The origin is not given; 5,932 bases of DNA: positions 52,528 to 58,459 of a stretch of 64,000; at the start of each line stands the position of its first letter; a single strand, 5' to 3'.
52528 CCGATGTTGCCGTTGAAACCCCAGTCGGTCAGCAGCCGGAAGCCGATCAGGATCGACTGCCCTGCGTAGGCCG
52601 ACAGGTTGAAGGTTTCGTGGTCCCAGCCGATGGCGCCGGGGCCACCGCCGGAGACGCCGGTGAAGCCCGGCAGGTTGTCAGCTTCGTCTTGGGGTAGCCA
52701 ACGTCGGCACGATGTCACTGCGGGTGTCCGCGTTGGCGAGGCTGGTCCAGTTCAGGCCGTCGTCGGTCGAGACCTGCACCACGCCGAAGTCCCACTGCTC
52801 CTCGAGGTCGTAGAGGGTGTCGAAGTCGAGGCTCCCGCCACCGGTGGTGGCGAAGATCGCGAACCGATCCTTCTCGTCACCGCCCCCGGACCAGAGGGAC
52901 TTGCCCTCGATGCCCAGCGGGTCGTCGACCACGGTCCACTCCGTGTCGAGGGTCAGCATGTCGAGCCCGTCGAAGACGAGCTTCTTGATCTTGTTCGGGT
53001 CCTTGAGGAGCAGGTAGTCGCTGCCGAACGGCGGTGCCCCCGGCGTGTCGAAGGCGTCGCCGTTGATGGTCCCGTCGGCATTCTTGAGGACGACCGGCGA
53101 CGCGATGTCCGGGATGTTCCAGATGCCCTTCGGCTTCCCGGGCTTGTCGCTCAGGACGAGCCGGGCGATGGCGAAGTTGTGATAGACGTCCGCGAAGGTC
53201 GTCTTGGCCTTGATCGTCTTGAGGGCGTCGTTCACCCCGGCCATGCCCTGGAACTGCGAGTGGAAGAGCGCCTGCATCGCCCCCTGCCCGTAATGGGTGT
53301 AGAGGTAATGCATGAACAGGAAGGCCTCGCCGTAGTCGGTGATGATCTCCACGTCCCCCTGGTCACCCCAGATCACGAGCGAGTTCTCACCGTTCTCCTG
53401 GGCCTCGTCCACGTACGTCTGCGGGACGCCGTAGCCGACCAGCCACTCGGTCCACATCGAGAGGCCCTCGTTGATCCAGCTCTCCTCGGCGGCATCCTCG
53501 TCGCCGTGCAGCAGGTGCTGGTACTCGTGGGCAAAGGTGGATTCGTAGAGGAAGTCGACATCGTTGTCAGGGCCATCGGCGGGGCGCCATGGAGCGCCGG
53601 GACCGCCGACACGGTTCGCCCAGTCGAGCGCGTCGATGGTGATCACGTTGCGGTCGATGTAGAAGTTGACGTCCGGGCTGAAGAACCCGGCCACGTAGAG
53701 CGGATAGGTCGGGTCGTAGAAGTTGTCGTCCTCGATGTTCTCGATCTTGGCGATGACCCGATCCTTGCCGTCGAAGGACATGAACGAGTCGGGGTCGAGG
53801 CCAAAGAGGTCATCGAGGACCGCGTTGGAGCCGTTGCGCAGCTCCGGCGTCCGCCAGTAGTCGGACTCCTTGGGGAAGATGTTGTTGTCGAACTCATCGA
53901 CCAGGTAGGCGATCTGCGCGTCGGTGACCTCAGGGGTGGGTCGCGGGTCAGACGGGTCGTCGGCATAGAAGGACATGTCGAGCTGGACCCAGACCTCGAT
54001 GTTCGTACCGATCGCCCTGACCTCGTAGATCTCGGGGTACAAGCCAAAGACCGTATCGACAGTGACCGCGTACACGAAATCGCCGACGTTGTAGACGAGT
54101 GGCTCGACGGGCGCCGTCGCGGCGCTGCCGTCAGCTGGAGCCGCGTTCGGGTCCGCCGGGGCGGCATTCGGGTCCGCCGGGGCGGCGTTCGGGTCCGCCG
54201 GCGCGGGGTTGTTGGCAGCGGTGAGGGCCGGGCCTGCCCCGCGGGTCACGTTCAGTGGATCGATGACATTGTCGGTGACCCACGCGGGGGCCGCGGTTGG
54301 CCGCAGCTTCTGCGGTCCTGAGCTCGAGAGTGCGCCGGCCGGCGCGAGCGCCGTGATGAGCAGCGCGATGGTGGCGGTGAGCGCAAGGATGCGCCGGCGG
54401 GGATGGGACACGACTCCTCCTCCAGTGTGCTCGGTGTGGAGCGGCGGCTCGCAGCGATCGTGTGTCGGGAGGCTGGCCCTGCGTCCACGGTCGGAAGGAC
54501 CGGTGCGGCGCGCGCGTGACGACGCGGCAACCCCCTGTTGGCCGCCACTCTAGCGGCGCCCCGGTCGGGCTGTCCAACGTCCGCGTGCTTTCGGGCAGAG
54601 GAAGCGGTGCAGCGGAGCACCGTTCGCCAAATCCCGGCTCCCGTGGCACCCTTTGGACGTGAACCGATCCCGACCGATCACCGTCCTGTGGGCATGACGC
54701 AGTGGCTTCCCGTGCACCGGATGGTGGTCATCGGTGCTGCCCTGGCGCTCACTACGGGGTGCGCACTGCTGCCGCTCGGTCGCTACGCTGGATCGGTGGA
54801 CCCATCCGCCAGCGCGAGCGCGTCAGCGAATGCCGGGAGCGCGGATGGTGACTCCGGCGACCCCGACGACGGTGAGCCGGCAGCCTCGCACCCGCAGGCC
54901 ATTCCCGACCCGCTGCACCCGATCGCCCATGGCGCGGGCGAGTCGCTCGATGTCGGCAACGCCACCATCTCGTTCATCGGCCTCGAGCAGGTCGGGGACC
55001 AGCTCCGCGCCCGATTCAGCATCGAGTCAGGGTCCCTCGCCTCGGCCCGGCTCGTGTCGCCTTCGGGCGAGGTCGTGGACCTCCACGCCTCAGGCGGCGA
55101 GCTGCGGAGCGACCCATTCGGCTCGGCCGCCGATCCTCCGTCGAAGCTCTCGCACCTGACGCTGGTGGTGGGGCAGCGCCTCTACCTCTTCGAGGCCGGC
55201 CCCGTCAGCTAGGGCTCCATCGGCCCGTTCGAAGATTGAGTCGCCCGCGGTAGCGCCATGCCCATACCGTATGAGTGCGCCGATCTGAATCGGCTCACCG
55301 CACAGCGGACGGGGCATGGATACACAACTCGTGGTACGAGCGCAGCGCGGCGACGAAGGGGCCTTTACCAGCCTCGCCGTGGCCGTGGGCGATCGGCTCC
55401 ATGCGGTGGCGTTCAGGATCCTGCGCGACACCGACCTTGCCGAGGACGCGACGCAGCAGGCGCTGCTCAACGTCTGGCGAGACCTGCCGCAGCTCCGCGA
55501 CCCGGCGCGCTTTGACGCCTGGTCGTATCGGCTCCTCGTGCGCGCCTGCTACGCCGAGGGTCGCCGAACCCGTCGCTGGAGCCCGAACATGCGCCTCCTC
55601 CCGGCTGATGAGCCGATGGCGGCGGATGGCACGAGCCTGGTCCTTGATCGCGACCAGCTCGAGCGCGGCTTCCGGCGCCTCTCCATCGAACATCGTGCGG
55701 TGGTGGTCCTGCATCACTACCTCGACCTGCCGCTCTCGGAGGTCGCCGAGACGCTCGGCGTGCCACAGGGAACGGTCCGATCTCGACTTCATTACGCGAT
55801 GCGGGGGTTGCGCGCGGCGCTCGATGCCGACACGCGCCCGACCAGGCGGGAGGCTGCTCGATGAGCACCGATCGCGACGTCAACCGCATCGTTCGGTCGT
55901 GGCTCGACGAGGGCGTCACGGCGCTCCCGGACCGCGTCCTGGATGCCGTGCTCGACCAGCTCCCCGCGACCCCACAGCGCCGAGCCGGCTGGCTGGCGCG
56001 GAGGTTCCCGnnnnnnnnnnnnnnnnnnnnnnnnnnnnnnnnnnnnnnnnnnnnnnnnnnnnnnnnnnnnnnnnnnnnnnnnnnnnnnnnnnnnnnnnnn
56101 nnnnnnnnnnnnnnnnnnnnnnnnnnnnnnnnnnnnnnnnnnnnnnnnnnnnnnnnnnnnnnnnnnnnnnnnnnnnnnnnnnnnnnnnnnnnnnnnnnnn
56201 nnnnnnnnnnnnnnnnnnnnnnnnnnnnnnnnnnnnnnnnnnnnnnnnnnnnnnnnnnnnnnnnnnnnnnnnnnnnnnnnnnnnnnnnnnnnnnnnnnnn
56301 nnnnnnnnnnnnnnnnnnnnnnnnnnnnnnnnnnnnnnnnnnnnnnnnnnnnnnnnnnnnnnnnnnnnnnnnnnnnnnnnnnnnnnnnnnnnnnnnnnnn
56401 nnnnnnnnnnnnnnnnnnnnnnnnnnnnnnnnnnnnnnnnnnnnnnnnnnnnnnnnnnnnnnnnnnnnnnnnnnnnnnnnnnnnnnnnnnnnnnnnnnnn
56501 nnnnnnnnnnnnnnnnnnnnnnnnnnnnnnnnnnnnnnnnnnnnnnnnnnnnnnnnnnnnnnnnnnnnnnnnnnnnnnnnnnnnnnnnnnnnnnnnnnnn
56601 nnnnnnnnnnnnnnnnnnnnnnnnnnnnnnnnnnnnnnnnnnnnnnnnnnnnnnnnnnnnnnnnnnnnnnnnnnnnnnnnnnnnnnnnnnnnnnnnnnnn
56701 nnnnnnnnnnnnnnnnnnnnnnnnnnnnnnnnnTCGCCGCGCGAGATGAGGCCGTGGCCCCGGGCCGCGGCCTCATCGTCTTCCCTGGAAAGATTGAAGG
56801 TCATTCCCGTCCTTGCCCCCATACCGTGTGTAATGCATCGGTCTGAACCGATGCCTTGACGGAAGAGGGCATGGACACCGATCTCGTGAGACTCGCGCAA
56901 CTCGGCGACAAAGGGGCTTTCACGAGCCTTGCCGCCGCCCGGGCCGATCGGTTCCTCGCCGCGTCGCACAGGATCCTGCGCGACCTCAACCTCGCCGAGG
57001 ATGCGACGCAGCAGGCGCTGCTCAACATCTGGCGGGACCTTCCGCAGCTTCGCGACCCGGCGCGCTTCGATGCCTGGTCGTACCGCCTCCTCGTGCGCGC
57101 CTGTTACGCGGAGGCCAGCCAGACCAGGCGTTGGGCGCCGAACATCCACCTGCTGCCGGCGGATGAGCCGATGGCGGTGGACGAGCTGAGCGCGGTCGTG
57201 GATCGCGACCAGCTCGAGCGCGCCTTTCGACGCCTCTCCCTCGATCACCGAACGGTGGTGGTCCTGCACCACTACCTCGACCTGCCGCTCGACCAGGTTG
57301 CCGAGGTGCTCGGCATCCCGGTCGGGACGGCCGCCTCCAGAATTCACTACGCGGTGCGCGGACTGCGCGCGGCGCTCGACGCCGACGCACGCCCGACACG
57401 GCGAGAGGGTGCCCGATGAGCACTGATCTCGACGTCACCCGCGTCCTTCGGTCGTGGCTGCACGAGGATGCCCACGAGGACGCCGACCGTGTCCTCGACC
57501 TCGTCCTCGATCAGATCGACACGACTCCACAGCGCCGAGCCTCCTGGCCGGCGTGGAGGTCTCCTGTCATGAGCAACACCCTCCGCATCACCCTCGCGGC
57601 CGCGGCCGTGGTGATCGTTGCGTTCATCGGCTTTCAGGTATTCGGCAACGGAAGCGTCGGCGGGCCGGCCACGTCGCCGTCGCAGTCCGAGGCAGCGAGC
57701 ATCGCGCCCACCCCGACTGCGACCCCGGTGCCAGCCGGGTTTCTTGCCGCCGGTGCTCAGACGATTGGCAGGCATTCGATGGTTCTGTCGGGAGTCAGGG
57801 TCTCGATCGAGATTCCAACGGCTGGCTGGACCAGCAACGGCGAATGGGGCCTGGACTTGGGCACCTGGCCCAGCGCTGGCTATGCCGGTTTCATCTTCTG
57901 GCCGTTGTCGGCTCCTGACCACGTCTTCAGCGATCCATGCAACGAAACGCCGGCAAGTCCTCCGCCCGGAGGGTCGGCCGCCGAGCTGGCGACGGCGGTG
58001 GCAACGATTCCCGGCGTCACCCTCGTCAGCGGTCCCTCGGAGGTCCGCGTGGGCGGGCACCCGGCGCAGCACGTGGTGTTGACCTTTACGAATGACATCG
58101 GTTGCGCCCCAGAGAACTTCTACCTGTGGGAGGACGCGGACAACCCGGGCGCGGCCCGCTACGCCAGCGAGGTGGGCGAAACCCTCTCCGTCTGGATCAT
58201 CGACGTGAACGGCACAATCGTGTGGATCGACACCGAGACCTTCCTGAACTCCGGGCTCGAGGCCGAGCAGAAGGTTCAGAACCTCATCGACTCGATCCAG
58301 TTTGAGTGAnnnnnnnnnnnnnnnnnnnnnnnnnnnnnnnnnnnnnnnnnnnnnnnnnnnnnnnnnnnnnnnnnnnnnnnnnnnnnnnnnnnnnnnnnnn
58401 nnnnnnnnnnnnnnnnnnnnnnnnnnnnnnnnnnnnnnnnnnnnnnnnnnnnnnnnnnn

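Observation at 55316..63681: Three tandem ECF sigma / short-N-terminus membrane-partner modules plus an orphan fourth sensor-domain lipoprotein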

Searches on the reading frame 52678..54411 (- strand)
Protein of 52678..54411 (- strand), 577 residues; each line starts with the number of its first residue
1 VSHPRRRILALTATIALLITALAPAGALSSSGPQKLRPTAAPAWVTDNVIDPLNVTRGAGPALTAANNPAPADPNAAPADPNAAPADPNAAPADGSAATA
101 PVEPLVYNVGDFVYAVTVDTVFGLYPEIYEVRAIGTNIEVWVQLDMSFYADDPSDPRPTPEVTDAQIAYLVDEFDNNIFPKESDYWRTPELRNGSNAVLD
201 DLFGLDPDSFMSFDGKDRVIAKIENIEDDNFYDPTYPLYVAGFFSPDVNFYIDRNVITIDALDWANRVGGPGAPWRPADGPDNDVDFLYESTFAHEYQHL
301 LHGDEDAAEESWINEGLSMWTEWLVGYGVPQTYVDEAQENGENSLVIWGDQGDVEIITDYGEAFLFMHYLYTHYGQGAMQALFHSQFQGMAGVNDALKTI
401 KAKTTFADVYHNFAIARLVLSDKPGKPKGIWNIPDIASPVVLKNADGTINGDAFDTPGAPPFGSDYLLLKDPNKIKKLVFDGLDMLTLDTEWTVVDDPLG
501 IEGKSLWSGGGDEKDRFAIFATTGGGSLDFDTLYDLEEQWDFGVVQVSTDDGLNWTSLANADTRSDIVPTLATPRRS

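Call 53: search_protein_families(library=pfam, proteins=[window:52678-54411:-], max_evalue=0.01)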
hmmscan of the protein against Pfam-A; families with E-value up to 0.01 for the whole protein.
window:52678-54411:- (577 aa): 2 families
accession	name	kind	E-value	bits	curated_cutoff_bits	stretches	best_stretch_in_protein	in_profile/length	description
PF20773.4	InhA-like_MAM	-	0.0001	22.3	26.9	1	507-559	42-98/191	Immune inhibitor A-like, MAM domain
PF13485.12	Peptidase_MA_2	-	0.00032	21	32.4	0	293-400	70-183/201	Peptidase MA superfamily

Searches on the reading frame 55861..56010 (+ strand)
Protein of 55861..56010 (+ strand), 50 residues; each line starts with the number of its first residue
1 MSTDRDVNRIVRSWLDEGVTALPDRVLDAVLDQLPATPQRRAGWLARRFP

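Call 52: find_homologous_proteins(query=A6, max_evalue=0.01)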
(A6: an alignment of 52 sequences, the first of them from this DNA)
Query A6 (52 sequences) (50 aa, profile of the alignment): 100 proteins with E <= 0.01 among 261 candidates.
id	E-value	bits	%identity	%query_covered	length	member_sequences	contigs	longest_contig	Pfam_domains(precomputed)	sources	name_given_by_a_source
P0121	1.8e-24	103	82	100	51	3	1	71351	-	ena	-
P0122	2.1e-24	103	90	98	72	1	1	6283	-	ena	-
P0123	5.7e-24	101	86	98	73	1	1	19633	-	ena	-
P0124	6.4e-24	101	84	100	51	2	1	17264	-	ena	-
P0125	1.3e-23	100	86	98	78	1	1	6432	-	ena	-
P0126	1.9e-23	100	82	98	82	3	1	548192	-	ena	-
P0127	2.0e-23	100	84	98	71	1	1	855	-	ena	-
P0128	2.8e-23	99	82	98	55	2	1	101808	-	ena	-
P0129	4.0e-23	99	82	100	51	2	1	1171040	-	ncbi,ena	-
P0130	5.0e-23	98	82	98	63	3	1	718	-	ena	-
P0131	5.4e-23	98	84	98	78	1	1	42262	-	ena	-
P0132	6.2e-23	98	79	96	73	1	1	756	-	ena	-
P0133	8.7e-23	98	84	98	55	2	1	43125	-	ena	-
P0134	1.0e-22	97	96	100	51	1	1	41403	-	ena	-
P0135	1.1e-22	97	80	100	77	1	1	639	-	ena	-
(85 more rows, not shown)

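Call 64: search_protein_representatives(alignment_id=A7)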
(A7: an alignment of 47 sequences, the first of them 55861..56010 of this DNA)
Query: 47 sequences, 51 profile positions. Proteins with E-value up to 0.001 (for the whole library): 2739; up to 1e-10: 842; up to 1e-30: 0. The best 150 are listed.
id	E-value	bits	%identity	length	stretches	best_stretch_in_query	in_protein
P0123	2.8e-25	103.8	-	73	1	1-50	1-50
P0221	2.2e-24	100.9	-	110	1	1-50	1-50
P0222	6.6e-24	99.4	-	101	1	1-49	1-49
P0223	8.3e-24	99.1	-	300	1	1-50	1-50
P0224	9.0e-24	99.0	-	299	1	1-50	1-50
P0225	1.1e-23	98.7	-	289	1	1-50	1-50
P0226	1.2e-23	98.6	-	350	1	1-50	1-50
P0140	1.5e-23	98.3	-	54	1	1-49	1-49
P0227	1.5e-23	98.3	-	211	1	1-49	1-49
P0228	1.5e-23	98.3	-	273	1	1-50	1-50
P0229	1.9e-23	98.0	-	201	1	1-50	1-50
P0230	1.9e-23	98.0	-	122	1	1-49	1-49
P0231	2.1e-23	97.8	-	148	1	1-50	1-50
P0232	2.8e-23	97.4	-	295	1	1-48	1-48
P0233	3.5e-23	97.1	-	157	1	1-50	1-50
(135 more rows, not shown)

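Call 71: search_solved_structures(query=A6, max_evalue=10, show_alignments=3)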
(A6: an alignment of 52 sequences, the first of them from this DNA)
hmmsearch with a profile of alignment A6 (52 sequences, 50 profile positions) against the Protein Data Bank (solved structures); distinct sequences matched with E-value up to 10: 2.
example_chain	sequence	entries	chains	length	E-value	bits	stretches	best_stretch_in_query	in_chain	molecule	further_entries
7rdr_A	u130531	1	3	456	1.9e-06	30.8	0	6-27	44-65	Circular tendon repeat protein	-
4gqz_A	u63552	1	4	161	1.5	11.9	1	19-43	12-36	Putative periplasmic or exported protein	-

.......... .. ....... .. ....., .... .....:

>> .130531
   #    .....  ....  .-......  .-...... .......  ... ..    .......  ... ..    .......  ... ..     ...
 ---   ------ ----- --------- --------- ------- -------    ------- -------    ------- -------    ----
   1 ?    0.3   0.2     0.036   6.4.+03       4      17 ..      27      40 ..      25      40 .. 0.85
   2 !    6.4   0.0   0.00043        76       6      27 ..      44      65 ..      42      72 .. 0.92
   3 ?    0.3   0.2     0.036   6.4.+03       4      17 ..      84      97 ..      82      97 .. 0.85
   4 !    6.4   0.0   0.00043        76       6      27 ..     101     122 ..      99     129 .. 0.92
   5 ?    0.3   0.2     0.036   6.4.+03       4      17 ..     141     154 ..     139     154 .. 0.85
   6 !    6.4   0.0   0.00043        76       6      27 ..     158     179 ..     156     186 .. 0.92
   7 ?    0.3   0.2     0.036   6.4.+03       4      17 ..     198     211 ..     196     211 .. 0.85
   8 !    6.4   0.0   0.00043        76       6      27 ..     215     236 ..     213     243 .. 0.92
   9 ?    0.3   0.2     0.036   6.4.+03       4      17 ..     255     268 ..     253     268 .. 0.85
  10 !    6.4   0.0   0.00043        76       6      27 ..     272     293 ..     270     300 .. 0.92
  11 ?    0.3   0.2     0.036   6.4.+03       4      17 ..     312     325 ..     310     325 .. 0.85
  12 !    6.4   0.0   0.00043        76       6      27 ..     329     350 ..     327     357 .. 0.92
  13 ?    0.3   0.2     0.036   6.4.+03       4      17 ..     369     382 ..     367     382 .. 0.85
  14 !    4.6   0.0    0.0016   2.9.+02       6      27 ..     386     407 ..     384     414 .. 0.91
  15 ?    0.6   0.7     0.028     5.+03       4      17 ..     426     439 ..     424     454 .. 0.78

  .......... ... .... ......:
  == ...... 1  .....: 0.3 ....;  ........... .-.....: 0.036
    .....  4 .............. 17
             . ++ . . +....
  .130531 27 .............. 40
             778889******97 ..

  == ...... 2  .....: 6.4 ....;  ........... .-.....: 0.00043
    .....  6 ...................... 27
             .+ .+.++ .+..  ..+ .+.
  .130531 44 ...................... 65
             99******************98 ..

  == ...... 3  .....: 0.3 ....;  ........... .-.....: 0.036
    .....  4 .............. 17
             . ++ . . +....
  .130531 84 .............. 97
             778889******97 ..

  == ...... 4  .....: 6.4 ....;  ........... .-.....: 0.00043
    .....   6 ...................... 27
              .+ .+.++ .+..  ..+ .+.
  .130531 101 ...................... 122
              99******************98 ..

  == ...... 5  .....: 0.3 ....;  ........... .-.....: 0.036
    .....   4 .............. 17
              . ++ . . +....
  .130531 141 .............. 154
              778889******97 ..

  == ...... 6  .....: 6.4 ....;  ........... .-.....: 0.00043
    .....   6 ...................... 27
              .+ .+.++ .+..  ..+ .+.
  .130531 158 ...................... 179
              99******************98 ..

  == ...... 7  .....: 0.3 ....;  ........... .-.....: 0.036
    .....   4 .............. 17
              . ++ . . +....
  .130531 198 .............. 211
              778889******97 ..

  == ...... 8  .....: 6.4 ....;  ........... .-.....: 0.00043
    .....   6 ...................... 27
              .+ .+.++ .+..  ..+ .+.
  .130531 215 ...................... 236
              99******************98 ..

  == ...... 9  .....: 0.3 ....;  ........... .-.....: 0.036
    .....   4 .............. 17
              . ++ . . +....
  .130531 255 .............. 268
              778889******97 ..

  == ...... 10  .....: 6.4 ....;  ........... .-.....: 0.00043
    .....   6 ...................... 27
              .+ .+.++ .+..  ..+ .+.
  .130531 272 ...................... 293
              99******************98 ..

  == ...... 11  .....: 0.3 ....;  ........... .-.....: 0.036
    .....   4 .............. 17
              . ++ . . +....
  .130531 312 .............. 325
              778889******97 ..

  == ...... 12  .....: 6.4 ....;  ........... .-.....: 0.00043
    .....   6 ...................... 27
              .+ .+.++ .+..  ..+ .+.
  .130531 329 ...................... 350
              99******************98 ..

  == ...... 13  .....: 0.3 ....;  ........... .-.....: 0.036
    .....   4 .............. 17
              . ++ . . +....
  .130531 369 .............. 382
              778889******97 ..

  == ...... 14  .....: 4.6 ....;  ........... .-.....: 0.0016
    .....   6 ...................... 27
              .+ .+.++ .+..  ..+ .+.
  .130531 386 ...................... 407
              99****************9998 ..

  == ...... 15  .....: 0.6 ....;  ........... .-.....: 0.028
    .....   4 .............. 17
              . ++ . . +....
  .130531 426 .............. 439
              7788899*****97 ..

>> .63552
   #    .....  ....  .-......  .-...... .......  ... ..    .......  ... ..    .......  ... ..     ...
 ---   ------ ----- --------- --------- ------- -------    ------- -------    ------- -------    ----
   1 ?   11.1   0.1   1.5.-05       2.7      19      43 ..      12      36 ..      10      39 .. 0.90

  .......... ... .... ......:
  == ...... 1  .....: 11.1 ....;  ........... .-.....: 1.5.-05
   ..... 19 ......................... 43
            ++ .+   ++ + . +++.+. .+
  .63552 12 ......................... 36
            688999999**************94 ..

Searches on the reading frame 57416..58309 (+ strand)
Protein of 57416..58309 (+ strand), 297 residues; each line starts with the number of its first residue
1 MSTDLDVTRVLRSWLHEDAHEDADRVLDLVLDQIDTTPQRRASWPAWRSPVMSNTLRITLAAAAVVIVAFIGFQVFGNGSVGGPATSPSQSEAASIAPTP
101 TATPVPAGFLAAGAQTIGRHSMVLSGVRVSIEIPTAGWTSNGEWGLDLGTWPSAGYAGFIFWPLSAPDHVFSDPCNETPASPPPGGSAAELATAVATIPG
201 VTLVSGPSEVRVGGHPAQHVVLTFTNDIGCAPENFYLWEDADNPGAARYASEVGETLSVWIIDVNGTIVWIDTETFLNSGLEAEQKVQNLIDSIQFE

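Call 3: search_protein_families(library=pfam, proteins=[window:57416-58309:+], max_evalue=0.1)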
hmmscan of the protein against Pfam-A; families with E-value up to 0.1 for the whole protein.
window:57416-58309:+ (297 aa): 0 families

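Call 4: search_protein_families(library=ncbifam, proteins=[window:57416-58309:+], max_evalue=0.1)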
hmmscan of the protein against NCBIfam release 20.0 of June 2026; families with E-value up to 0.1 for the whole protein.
window:57416-58309:+ (297 aa): 3 families
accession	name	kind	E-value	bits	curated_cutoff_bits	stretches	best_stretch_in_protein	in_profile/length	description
NF038083.1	CU044_5270_fam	subfamily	0.00046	20.1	100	1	24-99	6-72/284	CU044_5270 family protein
NF052375.1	antisigma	equivalog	0.011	15.7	100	1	24-103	52-127/217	anti-sigma factor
TIGR03931.1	T7SS_Rv3446c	hypoth_equivalog_domain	0.014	15.7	47.6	1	60-144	3-84/194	type VII secretion-associated protein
